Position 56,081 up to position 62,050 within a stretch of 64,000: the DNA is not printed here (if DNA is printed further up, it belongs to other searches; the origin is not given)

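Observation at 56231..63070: Giant VirB10 with about 1,660 codons of a 17-residue repeat between the inner-membrane anchor and the outer-membrane domain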

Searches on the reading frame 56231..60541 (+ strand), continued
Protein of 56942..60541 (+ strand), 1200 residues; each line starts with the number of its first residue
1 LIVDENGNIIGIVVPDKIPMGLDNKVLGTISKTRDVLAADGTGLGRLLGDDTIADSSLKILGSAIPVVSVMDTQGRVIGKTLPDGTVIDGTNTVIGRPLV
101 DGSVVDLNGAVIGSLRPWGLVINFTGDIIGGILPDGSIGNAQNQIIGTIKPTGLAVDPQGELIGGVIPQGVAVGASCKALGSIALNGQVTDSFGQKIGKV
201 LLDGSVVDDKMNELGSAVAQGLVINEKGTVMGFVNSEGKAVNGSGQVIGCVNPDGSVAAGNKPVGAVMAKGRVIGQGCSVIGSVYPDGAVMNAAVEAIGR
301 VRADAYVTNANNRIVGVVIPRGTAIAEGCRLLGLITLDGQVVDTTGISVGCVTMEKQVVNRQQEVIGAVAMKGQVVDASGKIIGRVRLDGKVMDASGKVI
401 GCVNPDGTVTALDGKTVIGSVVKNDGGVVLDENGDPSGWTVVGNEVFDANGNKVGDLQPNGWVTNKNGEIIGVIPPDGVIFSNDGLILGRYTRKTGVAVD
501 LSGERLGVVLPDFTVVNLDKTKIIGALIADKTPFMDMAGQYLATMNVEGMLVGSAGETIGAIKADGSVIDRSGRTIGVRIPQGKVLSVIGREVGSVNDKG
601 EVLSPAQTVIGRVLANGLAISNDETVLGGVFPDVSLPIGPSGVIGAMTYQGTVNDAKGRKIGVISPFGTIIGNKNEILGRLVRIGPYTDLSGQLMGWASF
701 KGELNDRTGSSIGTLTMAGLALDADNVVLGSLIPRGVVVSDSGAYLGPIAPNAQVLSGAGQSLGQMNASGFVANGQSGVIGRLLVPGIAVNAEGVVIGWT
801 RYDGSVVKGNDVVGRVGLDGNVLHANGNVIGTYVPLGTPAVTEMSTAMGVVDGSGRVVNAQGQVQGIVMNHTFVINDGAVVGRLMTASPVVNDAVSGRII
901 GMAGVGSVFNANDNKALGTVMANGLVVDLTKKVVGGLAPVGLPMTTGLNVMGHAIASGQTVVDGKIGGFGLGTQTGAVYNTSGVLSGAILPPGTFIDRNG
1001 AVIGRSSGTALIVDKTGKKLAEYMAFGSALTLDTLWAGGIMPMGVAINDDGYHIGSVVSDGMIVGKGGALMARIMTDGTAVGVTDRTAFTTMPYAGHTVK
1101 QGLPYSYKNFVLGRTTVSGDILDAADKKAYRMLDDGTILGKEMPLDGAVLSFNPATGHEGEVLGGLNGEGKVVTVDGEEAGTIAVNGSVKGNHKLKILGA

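Call 100: find_encoding_contigs(protein=P0293, flank=8000, max_places=1)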
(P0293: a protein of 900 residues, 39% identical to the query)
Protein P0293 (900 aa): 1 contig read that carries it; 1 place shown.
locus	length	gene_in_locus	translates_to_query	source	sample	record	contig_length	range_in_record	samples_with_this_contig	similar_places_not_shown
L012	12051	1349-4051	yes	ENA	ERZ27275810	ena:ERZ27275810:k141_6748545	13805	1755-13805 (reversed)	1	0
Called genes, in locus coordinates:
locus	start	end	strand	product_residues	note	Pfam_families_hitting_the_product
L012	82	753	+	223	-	-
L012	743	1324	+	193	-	-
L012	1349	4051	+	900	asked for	PF16976:RcpC, PF05593:RHS_repeat (faint), PF21785:Bflower_2, PF12396:DUF3659 (faint), PF21785:Bflower_2, PF21784:Bflower (weak), PF21785:Bflower_2, PF21784:Bflower (weak)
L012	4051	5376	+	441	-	PF13629:T2SS-T3SS_pil_N, PF00263:Secretin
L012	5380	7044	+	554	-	PF00498:FHA, PF00437:T2SSE, PF27713:UCP018868 (weak)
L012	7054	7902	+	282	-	PF00482:T2SSF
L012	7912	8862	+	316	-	PF00482:T2SSF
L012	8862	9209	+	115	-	PF02643:DUF192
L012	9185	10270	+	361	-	PF23914:TPR_CcmH_CycH (faint), PF13414:TPR_11, PF13432:TPR_16, PF14559:TPR_19, PF13431:TPR_17 (weak), PF00515:TPR_1, PF07719:TPR_2 (weak), PF13428:TPR_14 (weak), +5 more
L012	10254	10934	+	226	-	PF07811:TadE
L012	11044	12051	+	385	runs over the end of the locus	PF12679:ABC2_membrane_2, PF12698:ABC2_membrane_3, PF01061:ABC2_membrane (weak), PF12730:ABC2_membrane_4 (weak)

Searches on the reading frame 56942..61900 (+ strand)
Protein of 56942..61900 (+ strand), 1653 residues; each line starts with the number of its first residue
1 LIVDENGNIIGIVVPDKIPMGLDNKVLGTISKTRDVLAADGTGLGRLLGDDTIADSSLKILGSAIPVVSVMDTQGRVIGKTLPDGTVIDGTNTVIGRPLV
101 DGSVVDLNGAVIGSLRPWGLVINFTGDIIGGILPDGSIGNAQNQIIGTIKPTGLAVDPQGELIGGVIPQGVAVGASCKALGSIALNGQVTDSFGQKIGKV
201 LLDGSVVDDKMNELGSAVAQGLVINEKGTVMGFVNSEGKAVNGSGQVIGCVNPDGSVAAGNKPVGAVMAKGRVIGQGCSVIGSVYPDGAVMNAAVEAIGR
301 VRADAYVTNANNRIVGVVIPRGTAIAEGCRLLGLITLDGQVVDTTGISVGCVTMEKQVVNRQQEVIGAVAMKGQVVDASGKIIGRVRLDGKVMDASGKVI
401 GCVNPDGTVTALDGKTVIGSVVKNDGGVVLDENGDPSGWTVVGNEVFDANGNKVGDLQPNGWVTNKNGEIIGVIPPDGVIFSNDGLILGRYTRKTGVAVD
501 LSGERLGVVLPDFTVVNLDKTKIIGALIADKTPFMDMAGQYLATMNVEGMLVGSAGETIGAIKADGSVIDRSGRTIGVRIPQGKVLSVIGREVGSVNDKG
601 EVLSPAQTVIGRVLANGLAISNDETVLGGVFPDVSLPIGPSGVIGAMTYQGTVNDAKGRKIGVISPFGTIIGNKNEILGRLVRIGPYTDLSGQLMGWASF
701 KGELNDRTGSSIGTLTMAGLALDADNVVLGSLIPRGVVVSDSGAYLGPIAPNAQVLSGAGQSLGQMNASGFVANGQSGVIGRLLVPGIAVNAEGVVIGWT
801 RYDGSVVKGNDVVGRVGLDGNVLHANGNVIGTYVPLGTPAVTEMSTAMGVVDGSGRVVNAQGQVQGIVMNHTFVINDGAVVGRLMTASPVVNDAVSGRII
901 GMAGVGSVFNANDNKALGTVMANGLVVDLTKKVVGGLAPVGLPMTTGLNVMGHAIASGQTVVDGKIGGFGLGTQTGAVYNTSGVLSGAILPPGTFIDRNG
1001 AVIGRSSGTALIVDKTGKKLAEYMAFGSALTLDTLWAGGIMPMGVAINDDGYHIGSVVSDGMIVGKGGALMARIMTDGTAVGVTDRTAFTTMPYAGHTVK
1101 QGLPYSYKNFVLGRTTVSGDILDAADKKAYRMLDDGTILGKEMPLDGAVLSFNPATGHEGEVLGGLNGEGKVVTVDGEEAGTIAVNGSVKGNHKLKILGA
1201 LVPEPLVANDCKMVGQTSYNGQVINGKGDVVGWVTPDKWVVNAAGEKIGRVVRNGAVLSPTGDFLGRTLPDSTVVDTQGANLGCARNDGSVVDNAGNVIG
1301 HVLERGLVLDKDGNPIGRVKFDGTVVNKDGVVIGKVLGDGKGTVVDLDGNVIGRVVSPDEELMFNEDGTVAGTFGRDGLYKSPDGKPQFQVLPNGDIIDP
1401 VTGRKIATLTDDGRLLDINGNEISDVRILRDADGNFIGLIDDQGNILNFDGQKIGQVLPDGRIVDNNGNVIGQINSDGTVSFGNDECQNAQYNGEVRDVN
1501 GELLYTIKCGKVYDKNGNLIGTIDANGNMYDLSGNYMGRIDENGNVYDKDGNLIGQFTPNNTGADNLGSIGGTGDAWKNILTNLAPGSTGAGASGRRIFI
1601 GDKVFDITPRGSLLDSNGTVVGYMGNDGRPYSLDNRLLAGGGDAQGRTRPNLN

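Call 98: search_solved_structures(query=window:56942-61900:+, max_evalue=1)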
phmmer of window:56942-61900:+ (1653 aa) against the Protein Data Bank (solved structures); distinct sequences matched with E-value up to 1: 7.
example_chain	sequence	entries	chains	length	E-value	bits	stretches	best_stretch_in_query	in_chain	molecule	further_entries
5fce_A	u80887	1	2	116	0.25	11.9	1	377-443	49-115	LPXTG family cell surface protein Fms2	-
3a4y_A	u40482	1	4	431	0.39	11.2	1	1138-1185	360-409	Ribonuclease TTHA0252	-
2dkf_A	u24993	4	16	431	0.39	11.2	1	1138-1185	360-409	metallo-beta-lactamase superfamily protein | Ribonuclease TTHA0252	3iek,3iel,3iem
3idz_A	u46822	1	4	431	0.72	10.3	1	1138-1185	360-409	Ribonuclease TTHA0252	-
3ie2_A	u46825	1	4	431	0.73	10.3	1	1138-1185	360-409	Ribonuclease TTHA0252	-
7xsf_A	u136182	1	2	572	0.95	9.9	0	1463-1527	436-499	Alpha-L-fucosidase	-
3ie0_A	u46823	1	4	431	0.99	9.9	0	1138-1185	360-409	Ribonuclease TTHA0252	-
